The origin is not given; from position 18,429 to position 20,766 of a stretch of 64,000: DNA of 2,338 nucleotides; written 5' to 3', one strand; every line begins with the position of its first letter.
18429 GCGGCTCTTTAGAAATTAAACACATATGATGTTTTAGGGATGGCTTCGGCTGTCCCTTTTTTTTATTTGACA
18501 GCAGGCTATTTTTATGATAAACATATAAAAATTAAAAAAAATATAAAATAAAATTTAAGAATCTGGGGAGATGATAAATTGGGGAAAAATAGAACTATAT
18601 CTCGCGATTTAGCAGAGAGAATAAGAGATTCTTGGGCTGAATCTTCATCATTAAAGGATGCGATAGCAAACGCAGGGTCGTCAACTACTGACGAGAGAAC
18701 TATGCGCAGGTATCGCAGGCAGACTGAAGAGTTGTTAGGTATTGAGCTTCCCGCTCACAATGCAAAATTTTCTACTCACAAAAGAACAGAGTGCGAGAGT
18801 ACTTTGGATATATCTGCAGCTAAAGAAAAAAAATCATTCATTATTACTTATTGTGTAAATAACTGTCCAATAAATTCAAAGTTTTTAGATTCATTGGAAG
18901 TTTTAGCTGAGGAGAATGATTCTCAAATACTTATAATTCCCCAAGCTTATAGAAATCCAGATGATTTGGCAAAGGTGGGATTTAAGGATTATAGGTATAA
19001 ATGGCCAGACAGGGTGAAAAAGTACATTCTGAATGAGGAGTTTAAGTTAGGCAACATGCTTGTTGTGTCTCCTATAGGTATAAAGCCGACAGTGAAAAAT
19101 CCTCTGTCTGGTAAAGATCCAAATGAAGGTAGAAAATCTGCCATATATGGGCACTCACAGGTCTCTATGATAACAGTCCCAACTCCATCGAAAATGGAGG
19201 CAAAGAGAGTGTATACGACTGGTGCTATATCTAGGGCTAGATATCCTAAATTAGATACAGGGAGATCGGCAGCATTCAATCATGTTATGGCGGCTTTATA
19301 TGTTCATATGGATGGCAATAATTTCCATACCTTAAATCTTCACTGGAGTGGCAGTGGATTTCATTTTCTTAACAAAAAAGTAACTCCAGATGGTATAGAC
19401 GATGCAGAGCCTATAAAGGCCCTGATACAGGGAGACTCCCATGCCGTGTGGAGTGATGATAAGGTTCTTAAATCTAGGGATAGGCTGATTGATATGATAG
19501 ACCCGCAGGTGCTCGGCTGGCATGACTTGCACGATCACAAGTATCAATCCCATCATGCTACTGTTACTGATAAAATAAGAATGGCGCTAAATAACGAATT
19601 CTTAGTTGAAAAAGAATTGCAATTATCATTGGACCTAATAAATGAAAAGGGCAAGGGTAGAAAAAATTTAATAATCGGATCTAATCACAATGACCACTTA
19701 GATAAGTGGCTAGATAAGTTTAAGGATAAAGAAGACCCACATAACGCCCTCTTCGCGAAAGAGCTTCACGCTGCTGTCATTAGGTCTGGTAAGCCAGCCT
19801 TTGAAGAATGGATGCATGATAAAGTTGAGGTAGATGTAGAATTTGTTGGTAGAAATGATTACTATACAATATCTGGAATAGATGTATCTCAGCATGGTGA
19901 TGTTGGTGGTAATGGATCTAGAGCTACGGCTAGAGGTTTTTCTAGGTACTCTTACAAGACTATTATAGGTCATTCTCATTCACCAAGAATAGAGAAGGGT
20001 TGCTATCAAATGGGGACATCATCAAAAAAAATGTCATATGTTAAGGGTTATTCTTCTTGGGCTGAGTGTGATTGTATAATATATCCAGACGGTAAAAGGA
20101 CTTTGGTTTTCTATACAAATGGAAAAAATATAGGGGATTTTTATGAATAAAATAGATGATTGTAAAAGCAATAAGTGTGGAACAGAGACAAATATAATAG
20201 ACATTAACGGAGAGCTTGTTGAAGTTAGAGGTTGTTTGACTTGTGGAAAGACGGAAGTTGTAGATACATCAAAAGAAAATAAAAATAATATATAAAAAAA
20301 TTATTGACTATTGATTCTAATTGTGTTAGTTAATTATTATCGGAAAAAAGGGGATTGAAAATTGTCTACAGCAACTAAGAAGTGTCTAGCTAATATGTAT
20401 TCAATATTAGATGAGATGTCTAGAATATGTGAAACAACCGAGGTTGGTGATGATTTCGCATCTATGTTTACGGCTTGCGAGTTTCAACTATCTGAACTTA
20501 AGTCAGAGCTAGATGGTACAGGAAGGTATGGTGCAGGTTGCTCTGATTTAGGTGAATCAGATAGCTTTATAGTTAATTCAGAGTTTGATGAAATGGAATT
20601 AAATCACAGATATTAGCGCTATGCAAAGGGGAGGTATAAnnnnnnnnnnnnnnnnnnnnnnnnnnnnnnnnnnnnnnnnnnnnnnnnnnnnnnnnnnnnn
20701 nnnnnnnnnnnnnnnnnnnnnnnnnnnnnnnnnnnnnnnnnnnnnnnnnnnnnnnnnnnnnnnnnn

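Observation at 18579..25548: Compact recombination and DNA-processing module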

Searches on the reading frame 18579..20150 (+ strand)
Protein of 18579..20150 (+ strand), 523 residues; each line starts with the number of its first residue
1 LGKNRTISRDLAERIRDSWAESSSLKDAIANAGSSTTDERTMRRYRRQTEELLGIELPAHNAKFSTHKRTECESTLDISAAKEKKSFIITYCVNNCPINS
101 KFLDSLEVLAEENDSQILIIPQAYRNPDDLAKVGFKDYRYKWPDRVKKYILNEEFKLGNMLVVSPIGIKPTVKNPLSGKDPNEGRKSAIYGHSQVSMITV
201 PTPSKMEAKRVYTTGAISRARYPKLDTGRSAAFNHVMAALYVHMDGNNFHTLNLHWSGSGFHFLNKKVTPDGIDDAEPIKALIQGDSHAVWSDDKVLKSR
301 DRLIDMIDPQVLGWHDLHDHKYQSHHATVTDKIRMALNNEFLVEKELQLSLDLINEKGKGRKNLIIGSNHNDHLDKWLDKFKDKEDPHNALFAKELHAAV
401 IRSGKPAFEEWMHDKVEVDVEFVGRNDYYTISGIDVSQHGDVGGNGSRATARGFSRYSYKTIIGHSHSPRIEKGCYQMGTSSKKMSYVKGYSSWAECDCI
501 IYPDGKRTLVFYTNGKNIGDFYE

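Call 3: search_protein_families(library=pfam, proteins=[window:18579-20150:+], max_evalue=0.1)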
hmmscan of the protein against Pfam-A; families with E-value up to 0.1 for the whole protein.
window:18579-20150:+ (523 aa): 0 families

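Call 4: search_protein_families(library=phrogs, proteins=[window:18579-20150:+], max_evalue=0.01)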
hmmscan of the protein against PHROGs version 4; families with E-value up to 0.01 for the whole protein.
window:18579-20150:+ (523 aa): 1 family
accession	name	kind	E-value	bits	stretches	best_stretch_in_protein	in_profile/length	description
phrog_1745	-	other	3.4e-102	343.9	1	59-516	61-538/542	DNA transfer protein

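Call 7: search_solved_structures(query=window:18579-20150:+, max_evalue=1, show_alignments=2)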
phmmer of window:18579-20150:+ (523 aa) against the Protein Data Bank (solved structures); distinct sequences matched with E-value up to 1: 0.

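Call 10: search_dna_similar(query=window:18579-20150:+, collection=phages, mode=protein, max_rows=25, rows=spread)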
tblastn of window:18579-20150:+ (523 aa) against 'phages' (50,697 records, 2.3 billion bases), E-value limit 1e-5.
Records with a match: 1132; places in all: 1261; records where one place covers at least 80% of the query: 1093.
Best place of each record, by identity: <60% 1132.
By first word of the organism name: Vibrio 368; Salmonella 273; Escherichia 127; Klebsiella 81; Flavobacterium 68; Caulobacter 39; Rhizobium 29; Phage 13; Cellulophaga 12; Bacteriophage 11; and 42 more.
By host as written in the record: - 358; Flavobacterium sp. BAL314 68; Escherichia coli 42; Salmonella enterica subsp. enterica serovar Enteritidis PT1 39; Vibrio harveyi BAA-1116 36; Klebsiella pneumoniae 25; Salmonella sp. 24; Salmonella enterica 23; and 223 more.
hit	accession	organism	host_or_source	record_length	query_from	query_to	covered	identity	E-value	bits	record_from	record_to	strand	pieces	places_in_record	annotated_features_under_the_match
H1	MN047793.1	Xanthomonas phage Xoo-sp13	Xanthomonas oryzae pv. oryzae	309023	33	516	93%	32.2%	7e-70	249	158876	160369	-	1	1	putative A1 protein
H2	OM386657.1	Escherichia phage vB_EcoS_ESCO30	Escherichia coli DH5a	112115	74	516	85%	29.1%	1e-33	142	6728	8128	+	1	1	putative A1 protein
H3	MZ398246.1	Escherichia phage IME178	Escherichia coli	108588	74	516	85%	28.9%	3e-33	140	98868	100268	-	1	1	putative A1 protein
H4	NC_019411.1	Caulobacter phage CcrSwift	Caulobacter vibrioides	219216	66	517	86%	28.2%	1e-48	186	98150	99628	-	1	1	DNA transfer protein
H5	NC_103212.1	Salmonella phage GEC_vB_N3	Salmonella enterica Enteritidis SeE.3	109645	74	516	85%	28.6%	2e-30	132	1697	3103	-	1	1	A1 protein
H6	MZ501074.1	Escherichia phage HildyBeyeler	Escherichia coli K-12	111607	74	516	85%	28.4%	4e-31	134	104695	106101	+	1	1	A1 protein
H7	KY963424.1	Shigella phage SSP1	Shigella sonnei IB 707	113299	74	516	85%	28.2%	8e-31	133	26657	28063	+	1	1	hypothetical protein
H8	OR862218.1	Salmonella phage SP33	Salmonella enterica subsp. enterica ...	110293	74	516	85%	27.9%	2e-30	132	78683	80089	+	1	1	hypothetical protein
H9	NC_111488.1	Salmonella phage vB_SenS_UTK0010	Salmonella enterica subsp. enterica ...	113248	74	516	85%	27.6%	1e-32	139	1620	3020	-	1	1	putative A1 protein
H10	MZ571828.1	Klebsiella phage vB_KpnS-VAC35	Klebsiella pneumoniae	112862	85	515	82%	28.3%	2e-34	144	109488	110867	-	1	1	A1 protein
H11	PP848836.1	Klebsiella phage vB_Kpn13-P1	Klebsiella pneumoniae Kpn13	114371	85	515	82%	28.1%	7e-34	142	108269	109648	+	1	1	DNA transfer protein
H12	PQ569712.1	Klebsiella phage vB_Kpn_K7_rec13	Klebsiella pneumoniae K42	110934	85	515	82%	28.0%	1e-33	142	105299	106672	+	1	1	DNA transfer protein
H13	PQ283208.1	Klebsiella phage Shiner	Klebsiella pneumoniae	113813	85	515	82%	27.8%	2e-32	138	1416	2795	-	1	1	A1 protein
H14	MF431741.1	Bacteriophage T5-like saus176N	pork sausage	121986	74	516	85%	26.8%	6e-30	130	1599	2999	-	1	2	left terminal repeat | putative A1 protein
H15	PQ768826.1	Vibrio phage Bakedbeans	Vibrio campbellii BB120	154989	84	510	82%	26.5%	3e-34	144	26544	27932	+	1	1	hypothetical protein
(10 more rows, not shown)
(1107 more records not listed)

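Call 11: search_protein_families(library=ncbifam, proteins=[window:18579-20150:+], max_evalue=0.1)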
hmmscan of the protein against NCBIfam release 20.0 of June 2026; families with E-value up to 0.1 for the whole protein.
window:18579-20150:+ (523 aa): 0 families

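Call 111: search_protein_families(library=padloc, proteins=[window:18579-20150:+], max_evalue=0.01)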
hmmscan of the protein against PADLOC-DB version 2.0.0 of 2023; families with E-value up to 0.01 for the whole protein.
window:18579-20150:+ (523 aa): 0 families

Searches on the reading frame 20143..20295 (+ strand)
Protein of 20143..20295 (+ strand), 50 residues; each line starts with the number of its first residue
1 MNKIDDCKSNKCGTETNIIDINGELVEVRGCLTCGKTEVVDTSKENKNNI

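Call 79: search_protein_families(library=pfam, proteins=[window:20143-20295:+], max_evalue=0.05)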
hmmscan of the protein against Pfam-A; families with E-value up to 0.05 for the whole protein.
window:20143-20295:+ (50 aa): 0 families

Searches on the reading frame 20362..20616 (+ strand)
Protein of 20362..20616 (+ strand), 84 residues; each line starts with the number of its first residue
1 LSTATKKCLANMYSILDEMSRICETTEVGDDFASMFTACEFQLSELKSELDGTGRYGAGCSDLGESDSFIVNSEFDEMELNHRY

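Call 3: search_protein_families(library=pfam, proteins=[window:20362-20616:+], max_evalue=0.1)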
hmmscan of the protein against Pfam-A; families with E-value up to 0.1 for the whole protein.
window:20362-20616:+ (84 aa): 2 families
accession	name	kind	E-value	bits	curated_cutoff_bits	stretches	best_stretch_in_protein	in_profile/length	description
PF12922.13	Cnd1_N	-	0.046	14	27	1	5-46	92-134/164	non-SMC mitotic condensation complex subunit 1, N-term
PF15151.11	RGCC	-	0.048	14.3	27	1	17-73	19-73/128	Response gene to complement 32 protein family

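Call 4: search_protein_families(library=phrogs, proteins=[window:20362-20616:+], max_evalue=0.01)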
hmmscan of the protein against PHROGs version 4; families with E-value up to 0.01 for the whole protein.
window:20362-20616:+ (84 aa): 0 families

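Call 11: search_protein_families(library=ncbifam, proteins=[window:20362-20616:+], max_evalue=0.1)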
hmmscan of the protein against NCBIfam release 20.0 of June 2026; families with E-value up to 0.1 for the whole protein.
window:20362-20616:+ (84 aa): 0 families
